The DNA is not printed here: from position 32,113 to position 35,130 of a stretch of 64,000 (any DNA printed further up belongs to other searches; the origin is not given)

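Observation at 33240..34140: Lnt with a ~300-aa repeat domain inserted inside the catalytic nitrilase domain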

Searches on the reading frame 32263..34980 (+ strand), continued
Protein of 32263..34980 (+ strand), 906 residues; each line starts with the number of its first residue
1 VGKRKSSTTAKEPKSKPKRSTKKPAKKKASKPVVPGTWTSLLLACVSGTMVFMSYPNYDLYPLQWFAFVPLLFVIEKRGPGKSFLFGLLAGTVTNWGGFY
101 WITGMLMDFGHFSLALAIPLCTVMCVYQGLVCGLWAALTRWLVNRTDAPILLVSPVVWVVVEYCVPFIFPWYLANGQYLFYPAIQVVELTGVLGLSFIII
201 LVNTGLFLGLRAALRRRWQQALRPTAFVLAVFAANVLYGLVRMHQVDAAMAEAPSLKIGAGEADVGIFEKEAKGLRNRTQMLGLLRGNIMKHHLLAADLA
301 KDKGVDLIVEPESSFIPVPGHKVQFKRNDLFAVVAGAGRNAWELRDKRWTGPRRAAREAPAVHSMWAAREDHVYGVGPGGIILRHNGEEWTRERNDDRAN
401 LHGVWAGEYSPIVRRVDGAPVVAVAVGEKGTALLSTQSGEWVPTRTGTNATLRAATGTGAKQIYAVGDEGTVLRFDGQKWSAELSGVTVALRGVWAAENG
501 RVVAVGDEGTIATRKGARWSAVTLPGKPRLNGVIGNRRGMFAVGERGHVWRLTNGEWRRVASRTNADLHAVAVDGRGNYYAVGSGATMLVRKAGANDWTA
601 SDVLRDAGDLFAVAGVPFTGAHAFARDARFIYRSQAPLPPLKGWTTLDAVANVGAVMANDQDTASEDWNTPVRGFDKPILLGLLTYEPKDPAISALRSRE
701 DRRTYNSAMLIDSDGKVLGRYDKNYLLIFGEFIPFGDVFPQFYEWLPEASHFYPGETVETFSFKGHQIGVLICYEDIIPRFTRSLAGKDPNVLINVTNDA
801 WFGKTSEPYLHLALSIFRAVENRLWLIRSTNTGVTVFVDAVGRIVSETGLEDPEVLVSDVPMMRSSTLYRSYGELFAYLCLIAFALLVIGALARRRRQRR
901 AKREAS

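Call 28: fold_search(model_id=the predicted structure, library=pdb)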
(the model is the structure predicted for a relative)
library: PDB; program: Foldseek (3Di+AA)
matches with E <= 10: 991; with E <= 0.001: 650
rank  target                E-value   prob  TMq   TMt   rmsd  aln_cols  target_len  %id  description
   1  5n6m                  6.9e-20  1.00  0.44  0.78   6.8       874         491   15  Structure of the membrane integral lipoprotein N-acyltransferase Lnt from P. aeruginosa (released 2017-07-12)
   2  8aq4                  1.5e-19  1.00  0.45  0.77   6.7       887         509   14  In surfo structure of the membrane integral lipoprotein N-acyltransferase Lnt from E. coli in complex with TITC and lyso (released 2023-07-12)
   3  8aq2                  2.2e-19  1.00  0.43  0.72   6.7       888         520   15  In meso structure of the membrane integral lipoprotein N-acyltransferase Lnt from P. aeruginosa covalently linked with T (released 2023-07-12)
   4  8b0l                  1.4e-18  1.00  0.44  0.75   6.8       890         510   14  Cryo-EM structure of apolipoprotein N-acyltransferase Lnt from E. coli in complex with PE (released 2023-07-12)
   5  5vrg                  1.9e-18  1.00  0.42  0.74   7.5       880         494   14  Structural insights into lipoprotein N-acylation by Escherichia coli apolipoprotein N-acyltransferase (released 2017-07-12)
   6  8rqr                  2.5e-18  1.00  0.45  0.77   6.5       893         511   14  In meso structure of apolipoprotein N-acyltransferase, Lnt, from Escherichia coli in 7.10 monoacylglycerol (released 2024-04-03)
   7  7aci                  2.6e-18  1.00  0.45  0.78   6.5       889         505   14  In meso structure of apolipoprotein N-acyltransferase, Lnt, from Escherichia coli in 9.8 monoacylglycerol (released 2020-12-16)
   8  8b0p_A                3.6e-18  1.00  0.44  0.77   6.8       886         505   14  Cryo-EM structure of apolipoprotein N-acyltransferase Lnt from E. coli in complex with Pam3 (released 2023-07-12)
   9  8aq3                  4.0e-18  1.00  0.44  0.76   6.4       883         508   14  In surfo structure of the membrane integral lipoprotein N-acyltransferase Lnt from E. coli in complex with PE (released 2023-07-12)
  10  8b0k                  8.1e-18  1.00  0.43  0.76   6.9       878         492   14  Cryo-EM structure of apolipoprotein N-acyltransferase Lnt from E. coli (Apo form) (released 2023-07-12)
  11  5n6h_A                8.5e-18  1.00  0.45  0.77   6.9       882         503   14  Structure of the membrane integral lipoprotein N-acyltransferase Lnt from E. coli (released 2017-07-12)
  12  8b0n                  1.2e-17  1.00  0.44  0.75   7.5       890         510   14  Cryo-EM structure of apolipoprotein N-acyltransferase Lnt from E. coli in complex with Lyso-PE (released 2023-07-12)
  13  5n6h_B                2.0e-17  1.00  0.44  0.77   6.8       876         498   14  Structure of the membrane integral lipoprotein N-acyltransferase Lnt from E. coli (released 2017-07-12)
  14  8b0o                  2.4e-17  1.00  0.43  0.74   7.0       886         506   14  Cryo-EM structure apolipoprotein N-acyltransferase Lnt from E.coli in complex with FP3 (released 2023-07-12)
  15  5n6l_B                2.8e-17  1.00  0.44  0.79   6.2       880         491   14  Structure of the membrane integral lipoprotein N-acyltransferase Lnt C387A mutant from E. coli (released 2017-07-12)
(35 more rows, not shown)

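Call 30: search_solved_structures(query=A1, max_evalue=1e-10, show_alignments=1)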
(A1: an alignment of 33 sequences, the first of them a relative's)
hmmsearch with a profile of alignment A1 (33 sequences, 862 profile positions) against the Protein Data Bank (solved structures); distinct sequences matched with E-value up to 1e-10: 11.
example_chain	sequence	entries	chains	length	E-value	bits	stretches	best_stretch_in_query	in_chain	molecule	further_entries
5vrg_A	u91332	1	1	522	5.9e-65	223.1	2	632-857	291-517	Apolipoprotein N-acyltransferase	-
6nwr_A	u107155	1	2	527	1.2e-64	222.1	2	632-855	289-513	Apolipoprotein N-acyltransferase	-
5n6m_A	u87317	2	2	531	1.7e-64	221.7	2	671-854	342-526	Apolipoprotein N-acyltransferase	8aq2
5n6h_A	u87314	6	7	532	3.8e-64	220.5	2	632-853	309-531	Apolipoprotein N-acyltransferase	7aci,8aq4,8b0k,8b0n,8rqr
6q3a_A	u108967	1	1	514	4.3e-64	220.3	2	632-853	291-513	Apolipoprotein N-acyltransferase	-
8q2p_A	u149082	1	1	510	2.1e-63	218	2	632-850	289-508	Apolipoprotein N-acyltransferase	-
5xhq_A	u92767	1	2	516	5e-63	216.8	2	632-849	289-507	Apolipoprotein N-acyltransferase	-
5vrh_A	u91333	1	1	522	1.1e-62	215.7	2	632-857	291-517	Apolipoprotein N-acyltransferase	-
8b0m_A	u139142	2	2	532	6.6e-62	213.1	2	632-853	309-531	Apolipoprotein N-acyltransferase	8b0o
5n6l_A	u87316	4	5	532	6.9e-62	213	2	632-853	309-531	Apolipoprotein N-acyltransferase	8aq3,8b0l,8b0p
9ya3_H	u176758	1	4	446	9.1e-11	43.9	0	423-567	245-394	TLAP2 (thioredoxin-like associated protein), TGME49_232130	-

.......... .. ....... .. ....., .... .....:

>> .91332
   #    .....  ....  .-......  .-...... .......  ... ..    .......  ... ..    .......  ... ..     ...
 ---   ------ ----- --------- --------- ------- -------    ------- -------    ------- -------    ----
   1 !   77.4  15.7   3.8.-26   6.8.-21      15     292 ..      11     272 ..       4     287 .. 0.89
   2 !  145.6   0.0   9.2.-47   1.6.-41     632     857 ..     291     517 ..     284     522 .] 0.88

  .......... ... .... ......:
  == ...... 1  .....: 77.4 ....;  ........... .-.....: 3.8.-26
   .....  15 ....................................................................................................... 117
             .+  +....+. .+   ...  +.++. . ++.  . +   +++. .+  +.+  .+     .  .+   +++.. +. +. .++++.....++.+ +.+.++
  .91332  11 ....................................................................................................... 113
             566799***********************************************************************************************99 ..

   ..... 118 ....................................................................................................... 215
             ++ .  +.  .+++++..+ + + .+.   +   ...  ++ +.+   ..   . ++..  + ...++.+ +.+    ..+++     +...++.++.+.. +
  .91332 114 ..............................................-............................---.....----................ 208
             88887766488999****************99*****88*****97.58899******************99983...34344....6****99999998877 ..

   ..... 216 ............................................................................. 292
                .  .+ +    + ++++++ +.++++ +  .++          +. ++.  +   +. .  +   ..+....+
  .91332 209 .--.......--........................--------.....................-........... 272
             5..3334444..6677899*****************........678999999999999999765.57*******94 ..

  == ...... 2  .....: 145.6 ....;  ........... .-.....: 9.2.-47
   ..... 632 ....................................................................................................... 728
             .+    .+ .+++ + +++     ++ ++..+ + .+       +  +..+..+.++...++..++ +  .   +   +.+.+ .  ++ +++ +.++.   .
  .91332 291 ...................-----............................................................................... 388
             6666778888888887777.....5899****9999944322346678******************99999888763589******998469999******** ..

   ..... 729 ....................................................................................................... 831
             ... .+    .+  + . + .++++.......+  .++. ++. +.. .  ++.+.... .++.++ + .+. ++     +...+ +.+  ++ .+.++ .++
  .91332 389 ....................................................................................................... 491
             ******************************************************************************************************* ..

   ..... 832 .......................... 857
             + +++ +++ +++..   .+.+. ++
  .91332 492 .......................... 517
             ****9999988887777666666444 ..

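Call 41: search_protein_families(library=pfam, alignment_id=A2, max_evalue=0.01)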
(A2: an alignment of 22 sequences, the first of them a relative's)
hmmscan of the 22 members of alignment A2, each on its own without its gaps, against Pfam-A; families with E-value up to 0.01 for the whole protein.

A. member 1, P0001 (906 aa): 3 families
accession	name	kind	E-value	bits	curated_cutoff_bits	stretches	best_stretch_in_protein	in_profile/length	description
PF20154.4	LNT_N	-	6.9e-30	104.8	27.1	1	47-204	1-158/159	Apolipoprotein N-acyltransferase N-terminal domain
PF00795.27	CN_hydrolase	-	2.1e-25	90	23.2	1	699-862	85-248/256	Carbon-nitrogen hydrolase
PF19193.6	Tectonin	-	0.0002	21.3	30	1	497-596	7-98/216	Tectonin domain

B. families by the number of members that match (of 22 scanned): 5 families
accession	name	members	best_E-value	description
PF00795.27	CN_hydrolase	22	2.2e-30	Carbon-nitrogen hydrolase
PF20154.4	LNT_N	22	3.2e-30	Apolipoprotein N-acyltransferase N-terminal domain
PF14870.12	PSII_BNR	4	5.5e-07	Photosynthesis system II assembly factor YCF48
PF23366.1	Beta-prop_HVO_0234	2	3.3e-06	HVO_0234-like, beta propeller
PF19193.6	Tectonin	1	0.0002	Tectonin domain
